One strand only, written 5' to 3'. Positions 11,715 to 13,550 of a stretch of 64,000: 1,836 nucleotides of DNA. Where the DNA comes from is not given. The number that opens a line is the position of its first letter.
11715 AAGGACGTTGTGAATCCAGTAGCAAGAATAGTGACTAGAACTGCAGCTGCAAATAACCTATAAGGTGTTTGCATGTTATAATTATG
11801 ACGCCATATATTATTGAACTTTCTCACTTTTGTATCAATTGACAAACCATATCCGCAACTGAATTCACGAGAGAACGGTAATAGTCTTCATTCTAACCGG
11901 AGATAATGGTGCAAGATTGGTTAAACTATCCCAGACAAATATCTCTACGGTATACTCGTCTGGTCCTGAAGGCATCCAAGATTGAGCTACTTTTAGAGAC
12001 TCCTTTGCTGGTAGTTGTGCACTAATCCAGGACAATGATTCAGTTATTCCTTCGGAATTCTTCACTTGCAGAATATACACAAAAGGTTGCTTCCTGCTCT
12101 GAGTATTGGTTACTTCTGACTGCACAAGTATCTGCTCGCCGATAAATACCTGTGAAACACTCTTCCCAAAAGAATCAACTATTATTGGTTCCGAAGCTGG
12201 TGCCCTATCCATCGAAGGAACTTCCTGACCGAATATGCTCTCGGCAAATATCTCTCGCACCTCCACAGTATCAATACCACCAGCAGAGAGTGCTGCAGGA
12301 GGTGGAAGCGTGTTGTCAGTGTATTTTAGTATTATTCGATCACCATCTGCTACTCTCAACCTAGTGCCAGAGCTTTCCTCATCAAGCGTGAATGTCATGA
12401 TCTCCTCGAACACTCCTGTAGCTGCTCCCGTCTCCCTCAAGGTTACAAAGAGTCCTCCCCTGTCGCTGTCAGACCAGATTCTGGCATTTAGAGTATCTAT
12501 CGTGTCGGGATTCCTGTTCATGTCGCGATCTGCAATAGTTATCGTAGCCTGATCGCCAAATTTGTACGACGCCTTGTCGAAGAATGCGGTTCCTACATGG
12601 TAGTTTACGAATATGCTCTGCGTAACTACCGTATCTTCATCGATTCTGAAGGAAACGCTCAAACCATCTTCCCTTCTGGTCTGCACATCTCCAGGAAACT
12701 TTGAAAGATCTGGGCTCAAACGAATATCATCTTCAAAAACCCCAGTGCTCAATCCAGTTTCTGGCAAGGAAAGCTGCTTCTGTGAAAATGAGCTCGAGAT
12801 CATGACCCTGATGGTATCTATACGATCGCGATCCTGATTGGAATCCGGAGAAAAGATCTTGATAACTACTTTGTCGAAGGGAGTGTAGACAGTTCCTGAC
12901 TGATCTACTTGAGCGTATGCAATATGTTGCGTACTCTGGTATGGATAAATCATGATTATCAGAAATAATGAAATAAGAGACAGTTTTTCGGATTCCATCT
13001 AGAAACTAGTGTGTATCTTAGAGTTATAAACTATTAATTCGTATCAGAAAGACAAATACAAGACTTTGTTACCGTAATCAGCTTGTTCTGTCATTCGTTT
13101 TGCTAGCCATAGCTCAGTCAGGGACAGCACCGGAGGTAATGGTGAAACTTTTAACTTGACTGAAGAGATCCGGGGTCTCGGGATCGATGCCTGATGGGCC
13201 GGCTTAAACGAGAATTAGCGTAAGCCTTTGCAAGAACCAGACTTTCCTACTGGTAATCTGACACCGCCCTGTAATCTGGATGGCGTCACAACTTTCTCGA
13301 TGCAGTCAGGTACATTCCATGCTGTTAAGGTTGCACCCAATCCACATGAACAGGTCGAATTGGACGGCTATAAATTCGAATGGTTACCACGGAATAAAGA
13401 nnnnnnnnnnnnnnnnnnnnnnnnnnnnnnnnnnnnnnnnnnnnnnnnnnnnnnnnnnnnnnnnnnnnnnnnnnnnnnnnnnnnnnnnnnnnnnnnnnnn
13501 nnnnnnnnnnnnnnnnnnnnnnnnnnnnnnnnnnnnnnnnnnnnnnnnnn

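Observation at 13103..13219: tRNA that needs two mini-introns flanking the anticodon loop, and possibly a third intron in the acceptor stem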

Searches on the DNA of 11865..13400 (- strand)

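Call 4: search_rna_families(source=window, start=12900, end=13400, threshold=evalue, max_evalue=10, show_alignments=5)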
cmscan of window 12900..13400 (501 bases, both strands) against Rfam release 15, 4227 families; matches with E-value up to 10: 3.
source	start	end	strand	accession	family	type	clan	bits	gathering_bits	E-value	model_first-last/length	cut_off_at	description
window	12957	13023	-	RF02402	Afu_263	Gene; snRNA; snoRNA; CD-box;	CL00070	18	60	6.5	1-96/96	no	A. fumigatus snoRNA Afu_263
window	12960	13020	+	RF01420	snoR113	Gene; snRNA; snoRNA; CD-box;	-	13.5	47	6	1-103/103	no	Small nucleolar RNA snoR113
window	12985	12996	-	RF02914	DUF805b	Cis-reg;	CL00115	10.6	35.6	5.5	6-17/35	no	DUF805b RNA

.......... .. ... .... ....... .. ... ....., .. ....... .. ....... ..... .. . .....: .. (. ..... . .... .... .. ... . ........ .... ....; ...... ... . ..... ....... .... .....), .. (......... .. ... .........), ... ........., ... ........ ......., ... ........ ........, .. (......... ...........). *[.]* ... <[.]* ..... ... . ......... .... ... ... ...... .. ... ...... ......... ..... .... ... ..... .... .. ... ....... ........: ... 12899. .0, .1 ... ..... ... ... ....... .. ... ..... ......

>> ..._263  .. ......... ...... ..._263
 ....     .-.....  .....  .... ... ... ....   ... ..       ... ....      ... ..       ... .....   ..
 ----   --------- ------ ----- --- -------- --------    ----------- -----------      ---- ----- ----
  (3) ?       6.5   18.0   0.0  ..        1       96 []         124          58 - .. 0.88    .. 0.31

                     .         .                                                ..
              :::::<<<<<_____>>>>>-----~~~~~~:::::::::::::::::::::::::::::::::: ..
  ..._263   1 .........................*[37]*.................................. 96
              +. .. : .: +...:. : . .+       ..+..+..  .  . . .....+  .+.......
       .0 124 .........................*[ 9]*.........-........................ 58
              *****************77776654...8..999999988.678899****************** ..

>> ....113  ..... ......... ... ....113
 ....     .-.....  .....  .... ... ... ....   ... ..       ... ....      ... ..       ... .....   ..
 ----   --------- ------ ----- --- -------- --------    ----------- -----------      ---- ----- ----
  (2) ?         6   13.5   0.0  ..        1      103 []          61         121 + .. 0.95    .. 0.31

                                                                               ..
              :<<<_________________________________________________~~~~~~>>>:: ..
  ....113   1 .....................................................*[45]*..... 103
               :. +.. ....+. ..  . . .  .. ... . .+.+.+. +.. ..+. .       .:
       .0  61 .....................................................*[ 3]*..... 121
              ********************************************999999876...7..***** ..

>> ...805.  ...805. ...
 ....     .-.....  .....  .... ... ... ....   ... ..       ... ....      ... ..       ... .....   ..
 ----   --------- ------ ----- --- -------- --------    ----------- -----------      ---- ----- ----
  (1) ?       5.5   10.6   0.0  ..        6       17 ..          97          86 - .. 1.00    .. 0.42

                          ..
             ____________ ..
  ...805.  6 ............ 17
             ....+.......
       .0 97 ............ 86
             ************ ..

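Call 71: search_rna_families(sources=[L039, L038, L010], threshold=gathering)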
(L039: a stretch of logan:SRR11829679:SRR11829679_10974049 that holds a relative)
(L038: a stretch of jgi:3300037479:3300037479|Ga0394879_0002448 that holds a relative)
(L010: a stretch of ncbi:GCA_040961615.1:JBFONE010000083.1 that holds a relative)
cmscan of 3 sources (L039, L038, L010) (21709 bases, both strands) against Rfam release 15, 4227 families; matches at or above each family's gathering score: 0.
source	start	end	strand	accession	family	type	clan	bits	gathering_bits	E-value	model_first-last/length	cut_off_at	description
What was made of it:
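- Tried and rejected: It misses even the intact native genes (call 71), so only the permissive-filter runs were compared.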

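Call 73: search_rna_families(source=L010, start=4600, end=5050, threshold=evalue, max_evalue=10)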
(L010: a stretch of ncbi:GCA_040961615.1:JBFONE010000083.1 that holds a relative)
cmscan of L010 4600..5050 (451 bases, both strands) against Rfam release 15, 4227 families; matches with E-value up to 10: 2.
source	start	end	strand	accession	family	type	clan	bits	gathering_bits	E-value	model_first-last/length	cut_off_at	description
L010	4664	4695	-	RF02438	SpF51_sRNA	Gene; sRNA;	-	22.5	50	0.086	1-45/45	no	Streptococcus sRNA SpF51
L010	4729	4825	-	RF01770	rimP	Cis-reg; leader;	-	17.7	47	2.3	1-102/102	no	Gammaprotebacteria rimP leader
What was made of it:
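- The window's copy and the L010 copy give no tRNA hit at E<=10 under the same settings (calls 4, 73).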
